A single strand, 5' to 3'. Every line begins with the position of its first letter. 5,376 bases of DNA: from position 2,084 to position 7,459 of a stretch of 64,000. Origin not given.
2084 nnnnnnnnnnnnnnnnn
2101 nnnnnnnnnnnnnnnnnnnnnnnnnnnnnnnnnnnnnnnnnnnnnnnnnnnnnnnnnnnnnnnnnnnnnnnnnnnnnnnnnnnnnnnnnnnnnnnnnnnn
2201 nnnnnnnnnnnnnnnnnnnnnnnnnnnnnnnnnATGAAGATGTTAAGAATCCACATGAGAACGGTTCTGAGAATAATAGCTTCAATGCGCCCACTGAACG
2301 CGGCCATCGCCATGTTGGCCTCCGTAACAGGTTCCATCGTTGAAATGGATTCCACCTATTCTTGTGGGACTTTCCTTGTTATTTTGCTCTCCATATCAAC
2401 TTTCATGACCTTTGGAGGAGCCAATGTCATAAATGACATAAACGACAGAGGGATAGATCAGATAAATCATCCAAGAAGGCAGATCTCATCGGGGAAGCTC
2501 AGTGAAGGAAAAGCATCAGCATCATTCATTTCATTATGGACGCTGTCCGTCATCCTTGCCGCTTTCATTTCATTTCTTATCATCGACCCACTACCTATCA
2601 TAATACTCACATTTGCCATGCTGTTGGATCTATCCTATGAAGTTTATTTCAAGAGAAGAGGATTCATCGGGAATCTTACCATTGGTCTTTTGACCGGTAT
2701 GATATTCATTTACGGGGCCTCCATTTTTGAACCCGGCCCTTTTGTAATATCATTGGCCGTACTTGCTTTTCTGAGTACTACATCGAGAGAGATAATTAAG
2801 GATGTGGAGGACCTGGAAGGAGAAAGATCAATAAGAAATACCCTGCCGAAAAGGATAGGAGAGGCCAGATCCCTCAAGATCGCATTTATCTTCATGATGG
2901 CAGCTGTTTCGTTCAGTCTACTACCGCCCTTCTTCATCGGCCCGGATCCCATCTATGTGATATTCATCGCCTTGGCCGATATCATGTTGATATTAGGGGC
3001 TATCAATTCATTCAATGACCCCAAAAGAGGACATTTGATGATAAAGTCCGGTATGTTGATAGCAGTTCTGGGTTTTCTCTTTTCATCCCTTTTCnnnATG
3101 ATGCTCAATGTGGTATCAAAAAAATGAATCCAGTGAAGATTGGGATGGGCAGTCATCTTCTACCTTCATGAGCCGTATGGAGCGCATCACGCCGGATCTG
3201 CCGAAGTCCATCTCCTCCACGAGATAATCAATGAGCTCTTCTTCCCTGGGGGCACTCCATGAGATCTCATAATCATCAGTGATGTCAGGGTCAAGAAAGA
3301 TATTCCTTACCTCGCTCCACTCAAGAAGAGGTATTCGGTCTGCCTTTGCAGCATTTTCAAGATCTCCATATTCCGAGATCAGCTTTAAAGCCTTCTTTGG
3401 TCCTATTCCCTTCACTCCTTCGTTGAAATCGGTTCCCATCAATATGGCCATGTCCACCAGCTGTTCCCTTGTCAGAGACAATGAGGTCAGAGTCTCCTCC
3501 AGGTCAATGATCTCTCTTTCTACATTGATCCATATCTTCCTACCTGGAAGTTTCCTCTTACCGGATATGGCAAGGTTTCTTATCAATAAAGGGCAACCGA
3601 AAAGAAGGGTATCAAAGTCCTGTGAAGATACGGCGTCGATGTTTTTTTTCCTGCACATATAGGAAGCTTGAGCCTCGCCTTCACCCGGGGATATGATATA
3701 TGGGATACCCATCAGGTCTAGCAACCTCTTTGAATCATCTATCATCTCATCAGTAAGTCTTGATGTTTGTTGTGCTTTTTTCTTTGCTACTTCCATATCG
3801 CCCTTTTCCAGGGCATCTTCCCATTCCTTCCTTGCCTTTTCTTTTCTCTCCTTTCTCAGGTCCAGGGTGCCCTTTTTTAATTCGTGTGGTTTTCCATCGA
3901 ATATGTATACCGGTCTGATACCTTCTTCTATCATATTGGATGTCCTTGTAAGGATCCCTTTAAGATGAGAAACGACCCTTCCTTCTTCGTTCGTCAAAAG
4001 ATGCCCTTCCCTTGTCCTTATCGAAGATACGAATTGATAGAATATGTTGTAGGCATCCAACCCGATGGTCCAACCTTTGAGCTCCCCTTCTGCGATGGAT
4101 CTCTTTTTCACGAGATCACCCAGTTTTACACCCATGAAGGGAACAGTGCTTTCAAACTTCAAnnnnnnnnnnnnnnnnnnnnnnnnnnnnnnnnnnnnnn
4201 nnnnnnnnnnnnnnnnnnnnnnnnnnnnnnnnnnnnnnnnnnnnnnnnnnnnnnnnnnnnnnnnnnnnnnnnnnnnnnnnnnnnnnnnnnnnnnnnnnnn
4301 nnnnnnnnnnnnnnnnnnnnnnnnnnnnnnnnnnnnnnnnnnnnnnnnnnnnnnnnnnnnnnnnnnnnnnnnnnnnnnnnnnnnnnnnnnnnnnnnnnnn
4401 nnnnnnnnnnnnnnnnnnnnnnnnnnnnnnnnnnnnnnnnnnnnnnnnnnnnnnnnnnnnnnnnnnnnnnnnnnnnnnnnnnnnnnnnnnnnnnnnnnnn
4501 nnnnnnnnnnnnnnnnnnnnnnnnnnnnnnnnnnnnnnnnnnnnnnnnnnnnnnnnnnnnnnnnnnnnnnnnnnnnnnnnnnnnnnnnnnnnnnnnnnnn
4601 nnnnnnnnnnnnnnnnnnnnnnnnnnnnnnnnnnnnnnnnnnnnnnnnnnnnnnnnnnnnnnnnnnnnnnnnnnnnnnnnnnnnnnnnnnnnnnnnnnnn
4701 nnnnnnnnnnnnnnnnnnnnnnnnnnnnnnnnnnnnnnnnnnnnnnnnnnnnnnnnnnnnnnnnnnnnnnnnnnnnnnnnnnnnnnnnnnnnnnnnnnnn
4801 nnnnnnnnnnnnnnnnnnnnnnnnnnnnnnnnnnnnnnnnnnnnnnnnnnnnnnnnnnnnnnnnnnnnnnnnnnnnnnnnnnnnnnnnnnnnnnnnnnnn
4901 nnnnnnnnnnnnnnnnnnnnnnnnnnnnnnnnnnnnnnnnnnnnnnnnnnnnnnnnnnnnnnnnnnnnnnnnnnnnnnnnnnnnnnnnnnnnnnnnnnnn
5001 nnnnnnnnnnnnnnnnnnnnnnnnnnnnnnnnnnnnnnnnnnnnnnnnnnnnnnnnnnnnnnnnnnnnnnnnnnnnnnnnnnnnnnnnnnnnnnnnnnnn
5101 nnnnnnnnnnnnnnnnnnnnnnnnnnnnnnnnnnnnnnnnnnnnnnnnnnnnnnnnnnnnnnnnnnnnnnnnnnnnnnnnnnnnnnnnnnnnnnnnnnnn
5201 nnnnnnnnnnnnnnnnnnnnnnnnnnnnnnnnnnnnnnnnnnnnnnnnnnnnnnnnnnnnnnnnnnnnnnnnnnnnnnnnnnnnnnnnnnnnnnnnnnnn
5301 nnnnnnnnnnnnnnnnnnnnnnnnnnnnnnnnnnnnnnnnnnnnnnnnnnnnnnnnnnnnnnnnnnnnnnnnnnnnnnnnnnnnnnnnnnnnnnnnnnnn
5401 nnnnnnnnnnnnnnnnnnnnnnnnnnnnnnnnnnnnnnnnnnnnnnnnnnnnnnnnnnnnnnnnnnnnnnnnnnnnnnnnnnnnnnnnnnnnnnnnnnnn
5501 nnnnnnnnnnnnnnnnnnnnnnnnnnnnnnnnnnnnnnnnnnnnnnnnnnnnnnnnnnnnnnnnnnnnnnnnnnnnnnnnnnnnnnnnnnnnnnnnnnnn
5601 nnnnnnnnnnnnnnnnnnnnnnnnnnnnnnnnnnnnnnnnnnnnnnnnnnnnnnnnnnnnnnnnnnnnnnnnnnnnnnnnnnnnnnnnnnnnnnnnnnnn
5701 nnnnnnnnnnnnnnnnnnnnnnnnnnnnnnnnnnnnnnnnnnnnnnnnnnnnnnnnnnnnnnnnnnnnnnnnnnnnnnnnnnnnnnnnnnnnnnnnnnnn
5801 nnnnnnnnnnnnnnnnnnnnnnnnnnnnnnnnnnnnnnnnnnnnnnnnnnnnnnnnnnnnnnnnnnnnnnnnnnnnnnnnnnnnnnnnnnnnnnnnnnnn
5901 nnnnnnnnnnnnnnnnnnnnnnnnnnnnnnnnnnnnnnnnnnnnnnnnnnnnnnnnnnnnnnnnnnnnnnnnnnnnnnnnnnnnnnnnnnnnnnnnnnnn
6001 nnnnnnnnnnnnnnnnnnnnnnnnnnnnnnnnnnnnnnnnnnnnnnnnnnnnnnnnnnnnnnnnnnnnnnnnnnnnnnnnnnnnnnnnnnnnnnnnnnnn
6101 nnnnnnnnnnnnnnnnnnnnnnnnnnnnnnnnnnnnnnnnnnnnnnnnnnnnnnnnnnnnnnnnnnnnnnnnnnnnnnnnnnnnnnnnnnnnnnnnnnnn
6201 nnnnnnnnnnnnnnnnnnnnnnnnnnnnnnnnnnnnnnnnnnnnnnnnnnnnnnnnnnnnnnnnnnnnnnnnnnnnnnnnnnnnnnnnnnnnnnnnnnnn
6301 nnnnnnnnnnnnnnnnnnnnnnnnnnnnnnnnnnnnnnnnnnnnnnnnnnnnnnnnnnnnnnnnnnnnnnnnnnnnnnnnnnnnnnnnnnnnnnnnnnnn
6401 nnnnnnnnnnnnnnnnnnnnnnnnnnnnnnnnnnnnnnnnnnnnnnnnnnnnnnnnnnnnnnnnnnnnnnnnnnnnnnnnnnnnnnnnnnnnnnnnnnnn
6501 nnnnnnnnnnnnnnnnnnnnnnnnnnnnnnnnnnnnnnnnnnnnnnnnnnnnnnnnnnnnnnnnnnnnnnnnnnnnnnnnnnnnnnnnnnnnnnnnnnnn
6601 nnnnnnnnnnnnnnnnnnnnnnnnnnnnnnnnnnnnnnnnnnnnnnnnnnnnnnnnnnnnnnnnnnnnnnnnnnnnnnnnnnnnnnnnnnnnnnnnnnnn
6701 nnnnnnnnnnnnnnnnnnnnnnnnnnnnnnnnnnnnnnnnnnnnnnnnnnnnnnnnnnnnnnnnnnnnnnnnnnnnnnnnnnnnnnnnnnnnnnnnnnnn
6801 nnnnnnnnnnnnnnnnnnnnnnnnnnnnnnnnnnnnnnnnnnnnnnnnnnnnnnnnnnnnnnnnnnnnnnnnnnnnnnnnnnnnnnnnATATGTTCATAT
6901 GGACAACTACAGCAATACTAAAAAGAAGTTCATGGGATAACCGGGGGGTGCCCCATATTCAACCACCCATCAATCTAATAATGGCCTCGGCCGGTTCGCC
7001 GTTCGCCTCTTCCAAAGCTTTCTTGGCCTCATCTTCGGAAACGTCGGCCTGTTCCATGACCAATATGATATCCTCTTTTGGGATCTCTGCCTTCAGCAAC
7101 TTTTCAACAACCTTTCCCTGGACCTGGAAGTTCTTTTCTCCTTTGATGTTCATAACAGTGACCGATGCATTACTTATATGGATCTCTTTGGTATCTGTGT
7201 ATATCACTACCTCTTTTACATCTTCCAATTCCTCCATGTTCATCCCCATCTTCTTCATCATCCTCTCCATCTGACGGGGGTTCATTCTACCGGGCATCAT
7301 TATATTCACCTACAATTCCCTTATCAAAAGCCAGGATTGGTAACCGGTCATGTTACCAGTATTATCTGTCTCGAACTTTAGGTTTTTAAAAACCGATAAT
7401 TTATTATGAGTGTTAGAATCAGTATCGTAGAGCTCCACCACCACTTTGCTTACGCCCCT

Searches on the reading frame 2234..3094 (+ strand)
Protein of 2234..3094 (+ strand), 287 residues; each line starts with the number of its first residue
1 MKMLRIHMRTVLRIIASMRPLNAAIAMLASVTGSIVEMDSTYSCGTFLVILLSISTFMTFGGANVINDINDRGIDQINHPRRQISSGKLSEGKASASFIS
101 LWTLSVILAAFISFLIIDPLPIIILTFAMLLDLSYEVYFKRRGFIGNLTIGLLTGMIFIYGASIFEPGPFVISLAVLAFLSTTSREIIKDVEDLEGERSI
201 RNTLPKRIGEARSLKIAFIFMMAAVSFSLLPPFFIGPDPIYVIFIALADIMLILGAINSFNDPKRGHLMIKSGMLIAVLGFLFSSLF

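Call 25: search_protein_families(library=pfam, proteins=[window:2234-3094:+], max_evalue=0.00001)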
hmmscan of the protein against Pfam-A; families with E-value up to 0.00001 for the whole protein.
window:2234-3094:+ (287 aa): 1 family
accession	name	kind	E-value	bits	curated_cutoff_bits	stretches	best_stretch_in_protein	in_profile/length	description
PF01040.23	UbiA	-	7.7e-30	104.4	34.2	1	47-265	20-237/250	UbiA prenyltransferase family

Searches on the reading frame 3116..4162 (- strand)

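Call 25: search_protein_families(library=pfam, proteins=[window:3116-4162:-], max_evalue=0.00001)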
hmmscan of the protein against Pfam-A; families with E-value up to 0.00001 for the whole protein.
window:3116-4162:- (348 aa): 3 families
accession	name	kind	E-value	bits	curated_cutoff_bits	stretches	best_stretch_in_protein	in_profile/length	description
PF00867.23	XPG_I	-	1.3e-27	96.4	24.9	1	152-245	1-89/89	XPG I-region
PF00752.23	XPG_N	-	6.7e-15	55.8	22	1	22-109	18-100/101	XPG N-terminal domain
PF01367.25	5_3_exonuc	-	3.7e-09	37.4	40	1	231-273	2-46/97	5'-3' exonuclease, C-terminal SAM fold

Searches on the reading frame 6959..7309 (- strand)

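Call 78: search_protein_families(library=pfam, proteins=[window:6959-7309:-], max_evalue=0.001)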
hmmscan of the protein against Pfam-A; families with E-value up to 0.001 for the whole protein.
window:6959-7309:- (116 aa): 2 families
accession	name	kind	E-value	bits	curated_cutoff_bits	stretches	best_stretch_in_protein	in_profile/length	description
PF01849.23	NAC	-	9.2e-14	51.6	21.3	1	11-70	1-57/57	NAC domain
PF19026.7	UBA_HYPK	-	1.2e-09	37.9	27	1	76-113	3-40/41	HYPK UBA domain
